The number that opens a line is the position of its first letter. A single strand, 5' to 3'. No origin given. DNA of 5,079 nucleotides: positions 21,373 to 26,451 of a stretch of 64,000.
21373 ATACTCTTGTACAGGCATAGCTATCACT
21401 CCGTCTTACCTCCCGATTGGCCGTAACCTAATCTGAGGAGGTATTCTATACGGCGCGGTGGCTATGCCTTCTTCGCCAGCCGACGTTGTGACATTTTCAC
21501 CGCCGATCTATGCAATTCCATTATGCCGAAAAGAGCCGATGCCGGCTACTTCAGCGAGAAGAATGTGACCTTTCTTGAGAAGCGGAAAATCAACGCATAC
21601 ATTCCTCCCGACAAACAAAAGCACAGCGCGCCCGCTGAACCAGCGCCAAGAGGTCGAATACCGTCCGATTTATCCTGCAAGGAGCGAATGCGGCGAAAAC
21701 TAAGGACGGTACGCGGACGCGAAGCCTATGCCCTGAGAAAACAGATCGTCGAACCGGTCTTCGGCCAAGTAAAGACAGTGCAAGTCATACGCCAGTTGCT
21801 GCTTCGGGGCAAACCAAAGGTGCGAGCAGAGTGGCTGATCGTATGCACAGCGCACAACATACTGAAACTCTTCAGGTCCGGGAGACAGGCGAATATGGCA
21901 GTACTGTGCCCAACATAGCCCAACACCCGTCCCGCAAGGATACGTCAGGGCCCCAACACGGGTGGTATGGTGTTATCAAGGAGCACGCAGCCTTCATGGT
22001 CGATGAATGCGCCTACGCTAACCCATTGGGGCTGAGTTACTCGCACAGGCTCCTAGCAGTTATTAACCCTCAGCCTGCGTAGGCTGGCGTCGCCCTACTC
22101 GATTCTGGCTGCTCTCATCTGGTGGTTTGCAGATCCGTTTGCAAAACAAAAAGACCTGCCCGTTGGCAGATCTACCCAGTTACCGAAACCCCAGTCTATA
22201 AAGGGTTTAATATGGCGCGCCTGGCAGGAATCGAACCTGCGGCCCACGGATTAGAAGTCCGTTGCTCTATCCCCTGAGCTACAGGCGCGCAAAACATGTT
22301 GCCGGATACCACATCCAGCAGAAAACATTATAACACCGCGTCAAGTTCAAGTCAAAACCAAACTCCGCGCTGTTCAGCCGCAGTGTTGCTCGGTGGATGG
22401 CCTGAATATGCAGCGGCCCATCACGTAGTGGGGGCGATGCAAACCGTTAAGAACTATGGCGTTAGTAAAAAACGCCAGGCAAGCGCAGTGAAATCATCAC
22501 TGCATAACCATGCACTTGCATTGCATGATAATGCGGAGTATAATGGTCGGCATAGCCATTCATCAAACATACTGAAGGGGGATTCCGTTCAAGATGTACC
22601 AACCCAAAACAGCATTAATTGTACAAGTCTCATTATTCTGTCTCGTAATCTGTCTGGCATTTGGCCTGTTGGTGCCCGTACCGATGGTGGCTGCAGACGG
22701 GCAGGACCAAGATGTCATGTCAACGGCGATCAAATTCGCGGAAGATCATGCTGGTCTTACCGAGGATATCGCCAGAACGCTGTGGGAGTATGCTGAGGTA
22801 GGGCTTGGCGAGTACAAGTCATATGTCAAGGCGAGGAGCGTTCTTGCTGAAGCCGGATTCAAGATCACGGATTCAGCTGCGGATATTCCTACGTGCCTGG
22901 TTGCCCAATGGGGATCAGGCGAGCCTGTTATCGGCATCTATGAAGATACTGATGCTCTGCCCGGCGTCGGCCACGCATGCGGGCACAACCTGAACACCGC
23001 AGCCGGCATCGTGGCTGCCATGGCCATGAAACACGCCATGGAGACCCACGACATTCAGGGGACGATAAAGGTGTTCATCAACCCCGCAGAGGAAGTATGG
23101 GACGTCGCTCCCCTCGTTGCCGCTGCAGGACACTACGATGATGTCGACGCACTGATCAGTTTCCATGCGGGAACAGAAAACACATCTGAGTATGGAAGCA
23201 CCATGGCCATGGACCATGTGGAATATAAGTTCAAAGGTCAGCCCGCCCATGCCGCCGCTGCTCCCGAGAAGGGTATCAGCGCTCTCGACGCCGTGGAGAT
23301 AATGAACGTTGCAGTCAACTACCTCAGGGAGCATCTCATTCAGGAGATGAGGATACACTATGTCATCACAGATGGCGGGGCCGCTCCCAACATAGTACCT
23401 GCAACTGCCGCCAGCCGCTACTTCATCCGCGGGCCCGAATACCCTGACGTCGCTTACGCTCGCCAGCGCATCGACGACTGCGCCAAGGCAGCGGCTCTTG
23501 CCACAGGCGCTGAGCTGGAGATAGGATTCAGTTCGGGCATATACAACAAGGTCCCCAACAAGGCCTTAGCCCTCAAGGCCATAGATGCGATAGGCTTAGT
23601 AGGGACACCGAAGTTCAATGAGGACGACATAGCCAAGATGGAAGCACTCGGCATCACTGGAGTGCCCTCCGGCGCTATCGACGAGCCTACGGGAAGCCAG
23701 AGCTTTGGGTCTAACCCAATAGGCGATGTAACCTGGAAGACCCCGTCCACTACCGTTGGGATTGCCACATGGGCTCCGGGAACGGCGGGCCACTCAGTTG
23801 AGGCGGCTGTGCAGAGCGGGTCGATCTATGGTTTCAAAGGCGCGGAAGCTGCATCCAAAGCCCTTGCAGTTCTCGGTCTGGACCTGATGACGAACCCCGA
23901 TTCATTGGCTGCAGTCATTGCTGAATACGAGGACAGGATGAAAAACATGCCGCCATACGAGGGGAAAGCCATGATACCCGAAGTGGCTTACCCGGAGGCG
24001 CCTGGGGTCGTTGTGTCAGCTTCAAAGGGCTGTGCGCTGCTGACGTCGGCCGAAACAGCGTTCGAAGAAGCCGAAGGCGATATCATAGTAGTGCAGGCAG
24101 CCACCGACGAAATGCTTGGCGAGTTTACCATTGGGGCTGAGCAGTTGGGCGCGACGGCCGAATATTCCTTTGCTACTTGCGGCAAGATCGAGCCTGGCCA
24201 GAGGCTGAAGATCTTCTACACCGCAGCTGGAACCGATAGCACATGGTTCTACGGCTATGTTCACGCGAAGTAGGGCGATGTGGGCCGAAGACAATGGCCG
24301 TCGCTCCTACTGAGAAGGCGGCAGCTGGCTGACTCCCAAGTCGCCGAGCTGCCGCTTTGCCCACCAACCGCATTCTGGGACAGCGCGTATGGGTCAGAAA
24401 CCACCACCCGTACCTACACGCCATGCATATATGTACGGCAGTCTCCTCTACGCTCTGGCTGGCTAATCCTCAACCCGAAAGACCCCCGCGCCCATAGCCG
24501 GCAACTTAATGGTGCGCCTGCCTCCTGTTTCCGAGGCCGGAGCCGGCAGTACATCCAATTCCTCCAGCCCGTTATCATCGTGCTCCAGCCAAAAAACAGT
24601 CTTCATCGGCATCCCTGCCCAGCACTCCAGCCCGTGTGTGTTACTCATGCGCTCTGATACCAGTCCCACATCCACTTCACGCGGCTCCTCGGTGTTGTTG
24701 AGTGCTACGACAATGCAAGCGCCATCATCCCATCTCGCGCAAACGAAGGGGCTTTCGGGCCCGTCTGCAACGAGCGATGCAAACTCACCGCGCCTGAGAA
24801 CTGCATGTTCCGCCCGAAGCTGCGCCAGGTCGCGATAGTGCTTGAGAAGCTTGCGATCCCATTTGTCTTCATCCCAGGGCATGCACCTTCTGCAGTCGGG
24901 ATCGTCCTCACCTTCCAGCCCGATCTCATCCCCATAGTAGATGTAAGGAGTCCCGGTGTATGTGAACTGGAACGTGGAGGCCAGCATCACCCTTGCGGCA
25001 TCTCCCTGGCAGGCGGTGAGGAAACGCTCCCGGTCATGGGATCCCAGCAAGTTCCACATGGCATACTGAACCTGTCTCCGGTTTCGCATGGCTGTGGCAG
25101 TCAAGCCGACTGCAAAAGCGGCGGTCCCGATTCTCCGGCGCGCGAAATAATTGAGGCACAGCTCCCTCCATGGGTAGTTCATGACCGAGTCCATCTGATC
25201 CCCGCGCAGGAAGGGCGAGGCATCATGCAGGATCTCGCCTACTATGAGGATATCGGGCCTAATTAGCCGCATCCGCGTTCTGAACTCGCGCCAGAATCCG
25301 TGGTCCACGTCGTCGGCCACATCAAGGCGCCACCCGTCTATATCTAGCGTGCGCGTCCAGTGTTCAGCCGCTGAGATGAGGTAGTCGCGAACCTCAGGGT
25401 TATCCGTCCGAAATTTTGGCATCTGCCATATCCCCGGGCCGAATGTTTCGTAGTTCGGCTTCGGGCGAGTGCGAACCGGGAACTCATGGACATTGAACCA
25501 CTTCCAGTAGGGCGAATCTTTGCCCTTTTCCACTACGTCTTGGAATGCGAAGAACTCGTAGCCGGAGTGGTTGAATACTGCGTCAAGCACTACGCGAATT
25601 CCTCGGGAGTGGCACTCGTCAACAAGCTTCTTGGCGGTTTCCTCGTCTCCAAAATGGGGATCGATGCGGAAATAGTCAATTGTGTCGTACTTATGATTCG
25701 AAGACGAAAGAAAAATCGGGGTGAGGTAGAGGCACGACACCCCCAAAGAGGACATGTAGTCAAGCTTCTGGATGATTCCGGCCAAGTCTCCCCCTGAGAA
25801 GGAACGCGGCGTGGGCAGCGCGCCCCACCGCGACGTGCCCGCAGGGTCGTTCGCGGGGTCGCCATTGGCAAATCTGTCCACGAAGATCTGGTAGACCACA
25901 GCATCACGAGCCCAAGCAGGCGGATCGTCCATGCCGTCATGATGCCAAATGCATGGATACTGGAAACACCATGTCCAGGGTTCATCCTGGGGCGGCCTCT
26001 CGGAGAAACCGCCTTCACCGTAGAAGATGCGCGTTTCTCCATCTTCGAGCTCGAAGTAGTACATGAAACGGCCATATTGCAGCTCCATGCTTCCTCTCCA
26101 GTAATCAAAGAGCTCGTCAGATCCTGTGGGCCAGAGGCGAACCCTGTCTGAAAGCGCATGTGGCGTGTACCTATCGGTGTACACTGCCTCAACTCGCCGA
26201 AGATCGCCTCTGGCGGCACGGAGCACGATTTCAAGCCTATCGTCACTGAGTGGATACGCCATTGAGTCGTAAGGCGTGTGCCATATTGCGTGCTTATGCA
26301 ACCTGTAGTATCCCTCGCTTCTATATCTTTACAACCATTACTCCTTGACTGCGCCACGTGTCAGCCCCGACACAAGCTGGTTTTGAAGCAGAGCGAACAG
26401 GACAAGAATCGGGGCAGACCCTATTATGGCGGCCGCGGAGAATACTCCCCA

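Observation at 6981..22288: ~15 kb degraded genomic island inserted at tRNA-Arg(TCT), bounded by a 50-bp direct repeat of the tRNA 3' half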

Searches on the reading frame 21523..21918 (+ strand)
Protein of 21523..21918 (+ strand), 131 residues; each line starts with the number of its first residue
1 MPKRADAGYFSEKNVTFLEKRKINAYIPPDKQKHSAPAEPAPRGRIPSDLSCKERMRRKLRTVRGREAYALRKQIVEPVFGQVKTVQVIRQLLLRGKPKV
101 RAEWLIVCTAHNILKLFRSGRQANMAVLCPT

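Call 8: search_protein_families(library=pfam, proteins=[window:21523-21918:+], max_evalue=0.01)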
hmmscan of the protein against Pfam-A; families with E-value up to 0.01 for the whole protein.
window:21523-21918:+ (131 aa): 2 families
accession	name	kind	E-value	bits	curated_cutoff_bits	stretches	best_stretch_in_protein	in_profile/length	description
PF13751.12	DDE_Tnp_1_6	-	1.1e-13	52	25.1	1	52-116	60-124/125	Transposase DDE domain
PF01609.27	DDE_Tnp_1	-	5.8e-10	39.7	23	1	4-113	81-200/200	Transposase DDE domain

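Call 85: search_protein_families(library=ncbifam, proteins=[window:21523-21918:+], max_evalue=0.001)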
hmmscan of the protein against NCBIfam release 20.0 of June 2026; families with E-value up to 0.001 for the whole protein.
window:21523-21918:+ (131 aa): 3 families
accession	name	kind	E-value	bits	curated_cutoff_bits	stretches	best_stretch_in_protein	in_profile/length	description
NF033551.1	transpos_IS1182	equivalog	5.3e-25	88.3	270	2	52-118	421-487/488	IS1182 family transposase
NF033581.1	transpos_IS5_4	equivalog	3e-05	23.5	140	1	5-113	197-284/285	IS5 family transposase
NF033579.1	transpos_IS5_2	equivalog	0.00033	20.2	140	1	4-113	186-287/289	IS5 family transposase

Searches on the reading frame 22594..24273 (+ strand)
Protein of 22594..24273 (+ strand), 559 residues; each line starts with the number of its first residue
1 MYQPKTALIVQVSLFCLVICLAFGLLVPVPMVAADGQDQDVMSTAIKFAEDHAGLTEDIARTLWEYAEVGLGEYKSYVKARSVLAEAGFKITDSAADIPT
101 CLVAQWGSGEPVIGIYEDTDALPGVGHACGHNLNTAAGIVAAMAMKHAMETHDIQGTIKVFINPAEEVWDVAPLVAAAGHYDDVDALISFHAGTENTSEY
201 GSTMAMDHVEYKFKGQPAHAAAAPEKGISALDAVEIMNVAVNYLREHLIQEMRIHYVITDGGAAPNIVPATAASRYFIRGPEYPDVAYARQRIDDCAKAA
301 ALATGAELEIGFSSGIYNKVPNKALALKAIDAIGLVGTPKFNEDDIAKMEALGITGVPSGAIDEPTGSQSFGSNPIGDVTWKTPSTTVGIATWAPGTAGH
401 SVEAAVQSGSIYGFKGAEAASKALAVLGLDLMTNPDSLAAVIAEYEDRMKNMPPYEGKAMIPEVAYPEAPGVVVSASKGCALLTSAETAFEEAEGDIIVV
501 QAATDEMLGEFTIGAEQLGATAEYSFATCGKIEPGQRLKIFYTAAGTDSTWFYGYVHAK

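Call 8: search_protein_families(library=pfam, proteins=[window:22594-24273:+], max_evalue=0.01)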
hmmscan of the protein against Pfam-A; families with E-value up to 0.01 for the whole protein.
window:22594-24273:+ (559 aa): 2 families
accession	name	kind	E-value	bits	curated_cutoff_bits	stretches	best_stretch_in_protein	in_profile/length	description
PF01546.33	Peptidase_M20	-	1.1e-08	35.7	24.6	1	116-228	3-113/206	Peptidase family M20/M25/M40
PF07687.19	M20_dimer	-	9e-08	32.5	21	1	210-301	10-103/107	Peptidase dimerisation domain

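Call 9: find_encoding_contigs(protein=window:22594-24273:+, flank=10000, max_places=10)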
Protein window:22594-24273:+ (559 aa): no gene with exactly this product is on record in the collection.

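Call 11: find_related_loci(query=window:22594-24273:+, collection=genome_contigs, flank=10000)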
Query window:22594-24273:+ (559 aa) in genome_contigs; peptide patterns used: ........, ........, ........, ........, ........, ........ (x = any residue, [..] = any of these).
62 stretches matched a pattern; 22 encode a relative of the query (tblastn E <= 1e-3); 21 distinct loci.
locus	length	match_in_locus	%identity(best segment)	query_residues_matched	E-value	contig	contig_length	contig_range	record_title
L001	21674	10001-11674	88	2-559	0e+0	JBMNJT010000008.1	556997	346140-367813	MAG: Bacillota bacterium isolate SBF912LR0HQ0142 contig_8060, whole genome shotgun sequence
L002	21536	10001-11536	75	46-559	0e+0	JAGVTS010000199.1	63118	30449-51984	MAG: Bacillota bacterium isolate THP_Bin_8 THP_Bin_8_scaffold_245, whole genome shotgun sequence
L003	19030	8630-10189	74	46-559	0e+0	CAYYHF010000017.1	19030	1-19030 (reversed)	MAG TPA_asm: uncultured Clostridia bacterium isolate binchicken_co139_230 genome assembly, contig: NODE_5529_length_1903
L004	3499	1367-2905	75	46-558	0e+0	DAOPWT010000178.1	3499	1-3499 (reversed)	MAG TPA_asm: Bacillota bacterium isolate AMR_MDS_1359 NODE_27350_length_3499_cov_19.449768, whole genome shotgun sequenc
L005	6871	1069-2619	74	43-559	0e+0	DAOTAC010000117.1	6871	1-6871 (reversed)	MAG TPA_asm: Bacillota bacterium isolate AMR_MDS_2043 NODE_9391_length_6871_cov_4.209507, whole genome shotgun sequence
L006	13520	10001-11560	75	46-559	0e+0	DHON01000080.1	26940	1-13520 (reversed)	MAG TPA_asm: Firmicutes bacterium UBA5389 UBA5389_contig_15346, whole genome shotgun sequence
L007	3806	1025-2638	70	18-559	0e+0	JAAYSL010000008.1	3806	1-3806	MAG: Bacillota bacterium isolate AS23ysBPME_338 4354_AS23, whole genome shotgun sequence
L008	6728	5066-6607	74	46-559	0e+0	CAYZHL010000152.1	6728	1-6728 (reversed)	MAG TPA_asm: uncultured Clostridia bacterium isolate SRP239243_co1_314 genome assembly, contig: NODE_20545_length_6728_c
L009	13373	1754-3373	70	10-559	0e+0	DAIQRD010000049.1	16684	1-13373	MAG TPA_asm: Bacillota bacterium isolate CTOTU40582 NODE_2161_length_16684_cov_4.341211, whole genome shotgun sequence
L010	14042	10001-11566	70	33-559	0e+0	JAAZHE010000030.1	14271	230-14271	MAG: Bacillota bacterium isolate AS15tlH2ME_178 22609_AS15, whole genome shotgun sequence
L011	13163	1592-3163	68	30-559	0e+0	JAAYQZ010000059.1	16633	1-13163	MAG: Bacillota bacterium isolate AS23ysBPME_124 82701_AS23, whole genome shotgun sequence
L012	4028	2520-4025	71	37-542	0e+0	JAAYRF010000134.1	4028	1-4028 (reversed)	MAG: Bacillota bacterium isolate AS23ysBPME_168 70138_AS23, whole genome shotgun sequence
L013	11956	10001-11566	70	33-559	0e+0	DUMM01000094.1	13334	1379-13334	MAG TPA_asm: Bacillota bacterium isolate AS04akNAM_60 46415_AS04, whole genome shotgun sequence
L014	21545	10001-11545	68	41-559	0e+0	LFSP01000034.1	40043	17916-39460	MAG: Clostridia bacterium DTU025 scaffold24586, whole genome shotgun sequence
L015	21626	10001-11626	59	10-559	0e+0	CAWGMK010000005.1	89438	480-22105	MAG: uncultured Firmicutes bacterium isolate MFD03899.bin.1.111 genome assembly, contig: contig_3428, whole genome shotg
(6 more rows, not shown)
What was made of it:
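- Tried and rejected: Synteny through the neighbouring M20 peptidase (call 11).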

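Call 16: search_protein_families(library=pfam, proteins=[L001:44-994:+, L001:982-1761:+, L001:1777-2190:+, L001:2015-3970:+, L001:3967-5835:+, L001:6332-6772:+, L001:6805-7605:-, L001:7564-8991:+], max_evalue=0.001)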
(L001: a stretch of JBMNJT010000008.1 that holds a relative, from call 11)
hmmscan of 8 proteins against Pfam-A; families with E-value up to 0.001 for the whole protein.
L001:44-994:+ (316 aa): 2 families
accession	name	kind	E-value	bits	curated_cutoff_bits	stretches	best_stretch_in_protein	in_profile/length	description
PF04397.21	LytTR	-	3.3e-17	62.9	22.6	1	214-303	3-97/98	LytTr DNA-binding domain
PF00072.30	Response_reg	-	4.3e-16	59.5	30.2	1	110-191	27-109/111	Response regulator receiver domain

L001:982-1761:+ (259 aa): 3 families
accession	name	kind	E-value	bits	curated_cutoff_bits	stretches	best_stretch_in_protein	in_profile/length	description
PF14501.12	HATPase_c_5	-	4.6e-21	75.1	22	1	149-252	2-102/102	GHKL domain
PF14689.11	SPOB_a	-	7.7e-11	41.9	28.1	1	49-104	4-59/62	Sensor_kinase_SpoOB-type, alpha-helical domain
PF02518.31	HATPase_c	-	5.3e-05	24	26.4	1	152-245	5-102/111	Histidine kinase-, DNA gyrase B-, and HSP90-like ATPase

L001:1777-2190:+ (137 aa): 0 families

L001:2015-3970:+ (651 aa): 3 families
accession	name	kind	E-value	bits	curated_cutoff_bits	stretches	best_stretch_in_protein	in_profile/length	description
PF00005.33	ABC_tran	-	4.3e-28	99.1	25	1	381-557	2-137/137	ABC transporter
PF02463.25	SMC_N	-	4.4e-06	26.7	40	1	393-567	27-179/220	RecF/RecN/SMC N terminal domain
PF13304.12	AAA_21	-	0.00019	22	27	0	394-419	3-34/304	AAA domain, putative AbiEii toxin, Type IV TA system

L001:3967-5835:+ (622 aa): 3 families
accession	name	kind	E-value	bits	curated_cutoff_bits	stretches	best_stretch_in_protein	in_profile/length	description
PF00005.33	ABC_tran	-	1.8e-29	103.6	25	1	386-538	1-137/137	ABC transporter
PF02463.25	SMC_N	-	2.3e-05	24.4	40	0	425-547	109-178/220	RecF/RecN/SMC N terminal domain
PF13304.12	AAA_21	-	5.3e-05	23.9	27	0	400-420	3-23/304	AAA domain, putative AbiEii toxin, Type IV TA system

L001:6332-6772:+ (146 aa): 0 families

L001:6805-7605:- (266 aa): 2 families
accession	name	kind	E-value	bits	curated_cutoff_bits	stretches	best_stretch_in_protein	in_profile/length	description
PF00872.24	Transposase_mut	-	8e-63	213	21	1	49-231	66-246/379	Transposase, Mutator family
PF10551.15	MULE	-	4.2e-05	24.4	27.6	1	168-230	17-84/99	MULE transposase domain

L001:7564-8991:+ (475 aa): 1 family
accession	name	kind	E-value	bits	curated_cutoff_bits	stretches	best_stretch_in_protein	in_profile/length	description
PF06782.17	UPF0236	-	2.9e-73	247.4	24.3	1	25-406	4-392/400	Uncharacterised protein family (UPF0236)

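Call 34: find_encoding_contigs(protein=window:22717-24273:+, flank=10000, max_places=10)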
Protein window:22717-24273:+ (518 aa): 2 contigs read that carry it; 2 places shown.
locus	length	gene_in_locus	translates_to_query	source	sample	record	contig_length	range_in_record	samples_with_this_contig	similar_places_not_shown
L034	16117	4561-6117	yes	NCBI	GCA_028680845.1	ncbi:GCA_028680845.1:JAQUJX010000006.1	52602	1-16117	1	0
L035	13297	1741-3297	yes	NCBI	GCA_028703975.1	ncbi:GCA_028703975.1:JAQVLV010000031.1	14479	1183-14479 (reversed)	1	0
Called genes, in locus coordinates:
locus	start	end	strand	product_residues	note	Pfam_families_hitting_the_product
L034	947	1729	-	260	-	PF01695:IstB_IS21, PF00308:Bac_DnaA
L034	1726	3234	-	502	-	PF22483:Mu-transpos_C_2 (weak)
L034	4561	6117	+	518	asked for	PF01546:Peptidase_M20, PF07687:M20_dimer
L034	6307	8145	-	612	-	PF02903:Alpha-amylase_N, PF00128:Alpha-amylase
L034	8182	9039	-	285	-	PF00528:BPD_transp_1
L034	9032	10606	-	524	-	PF16237:DUF4896 (weak), PF16296:TM_PBP2_N, PF00528:BPD_transp_1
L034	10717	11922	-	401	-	PF01547:SBP_bac_1, PF13416:SBP_bac_8, PF13343:SBP_bac_6 (faint)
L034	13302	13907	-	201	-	PF00300:His_Phos_1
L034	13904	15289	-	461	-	PF02386:TrkH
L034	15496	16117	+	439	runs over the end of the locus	PF01595:CNNM, PF00571:CBS, PF03471:CorC_HlyC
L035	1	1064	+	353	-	PF14659:Phage_int_SAM_3, PF00589:Phage_integrase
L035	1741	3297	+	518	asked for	PF01546:Peptidase_M20, PF07687:M20_dimer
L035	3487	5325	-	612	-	PF02903:Alpha-amylase_N, PF00128:Alpha-amylase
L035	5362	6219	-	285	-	PF00528:BPD_transp_1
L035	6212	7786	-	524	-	PF16237:DUF4896 (weak), PF16296:TM_PBP2_N, PF00528:BPD_transp_1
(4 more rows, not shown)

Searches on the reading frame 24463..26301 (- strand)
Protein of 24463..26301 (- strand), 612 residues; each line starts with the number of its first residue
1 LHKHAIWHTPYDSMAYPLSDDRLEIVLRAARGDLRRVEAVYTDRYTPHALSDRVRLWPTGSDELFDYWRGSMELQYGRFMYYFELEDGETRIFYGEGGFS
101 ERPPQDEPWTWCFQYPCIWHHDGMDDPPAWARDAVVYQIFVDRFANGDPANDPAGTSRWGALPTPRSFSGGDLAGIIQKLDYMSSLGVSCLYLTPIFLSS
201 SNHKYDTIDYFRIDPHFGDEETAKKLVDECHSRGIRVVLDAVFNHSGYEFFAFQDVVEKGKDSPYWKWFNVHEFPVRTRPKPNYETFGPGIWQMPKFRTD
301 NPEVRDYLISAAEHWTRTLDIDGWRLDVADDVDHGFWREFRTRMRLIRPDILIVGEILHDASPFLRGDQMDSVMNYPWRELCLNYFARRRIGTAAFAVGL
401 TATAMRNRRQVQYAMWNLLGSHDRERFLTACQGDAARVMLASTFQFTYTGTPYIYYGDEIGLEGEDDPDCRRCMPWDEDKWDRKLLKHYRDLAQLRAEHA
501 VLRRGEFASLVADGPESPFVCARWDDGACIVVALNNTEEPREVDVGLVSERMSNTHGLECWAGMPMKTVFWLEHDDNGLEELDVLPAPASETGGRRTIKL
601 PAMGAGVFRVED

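Call 8: search_protein_families(library=pfam, proteins=[window:24463-26301:-], max_evalue=0.01)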
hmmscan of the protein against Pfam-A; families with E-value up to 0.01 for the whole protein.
window:24463-26301:- (612 aa): 3 families
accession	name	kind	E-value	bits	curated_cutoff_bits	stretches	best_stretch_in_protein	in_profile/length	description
PF00128.31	Alpha-amylase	-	1.4e-79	268.9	22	1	138-480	1-394/446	Alpha amylase, catalytic domain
PF02903.20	Alpha-amylase_N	-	2.7e-27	95.8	23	1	1-118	1-119/120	Alpha amylase, N-terminal ig-like domain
PF11941.14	DUF3459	-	1.7e-06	28.7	22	1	488-546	1-61/90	Domain of unknown function (DUF3459)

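Call 26: find_encoding_contigs(protein=window:24463-26301:-, flank=10000, max_places=10)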
Protein window:24463-26301:- (612 aa): 2 contigs read that carry it; 2 places shown.
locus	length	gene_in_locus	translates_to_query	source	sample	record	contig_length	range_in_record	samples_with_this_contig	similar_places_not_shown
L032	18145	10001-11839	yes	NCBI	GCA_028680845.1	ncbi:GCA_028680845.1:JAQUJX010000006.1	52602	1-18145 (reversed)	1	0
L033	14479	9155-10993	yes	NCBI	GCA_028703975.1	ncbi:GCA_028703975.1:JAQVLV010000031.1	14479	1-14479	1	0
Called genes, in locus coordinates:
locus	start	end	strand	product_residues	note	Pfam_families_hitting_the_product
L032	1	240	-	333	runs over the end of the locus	PF26233:NicX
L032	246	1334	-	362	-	PF01595:CNNM, PF00571:CBS (weak)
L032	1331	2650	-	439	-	PF01595:CNNM, PF00571:CBS, PF03471:CorC_HlyC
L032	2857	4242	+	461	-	PF02386:TrkH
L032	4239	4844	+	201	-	PF00300:His_Phos_1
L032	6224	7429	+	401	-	PF01547:SBP_bac_1, PF13416:SBP_bac_8, PF13343:SBP_bac_6 (faint)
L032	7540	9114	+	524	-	PF16237:DUF4896 (weak), PF16296:TM_PBP2_N, PF00528:BPD_transp_1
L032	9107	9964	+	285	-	PF00528:BPD_transp_1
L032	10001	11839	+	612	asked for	PF02903:Alpha-amylase_N, PF00128:Alpha-amylase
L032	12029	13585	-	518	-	PF01546:Peptidase_M20, PF07687:M20_dimer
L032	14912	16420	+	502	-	PF22483:Mu-transpos_C_2 (weak)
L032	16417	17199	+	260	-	PF01695:IstB_IS21, PF00308:Bac_DnaA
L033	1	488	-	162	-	PF01595:CNNM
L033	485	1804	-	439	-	PF01595:CNNM, PF00571:CBS, PF03471:CorC_HlyC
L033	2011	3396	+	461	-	PF02386:TrkH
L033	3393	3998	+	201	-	PF00300:His_Phos_1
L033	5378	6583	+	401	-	PF01547:SBP_bac_1, PF13416:SBP_bac_8, PF13343:SBP_bac_6 (faint)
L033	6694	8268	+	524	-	PF16237:DUF4896 (weak), PF16296:TM_PBP2_N, PF00528:BPD_transp_1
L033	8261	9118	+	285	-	PF00528:BPD_transp_1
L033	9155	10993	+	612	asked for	PF02903:Alpha-amylase_N, PF00128:Alpha-amylase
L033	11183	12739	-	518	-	PF01546:Peptidase_M20, PF07687:M20_dimer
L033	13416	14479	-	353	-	PF14659:Phage_int_SAM_3, PF00589:Phage_integrase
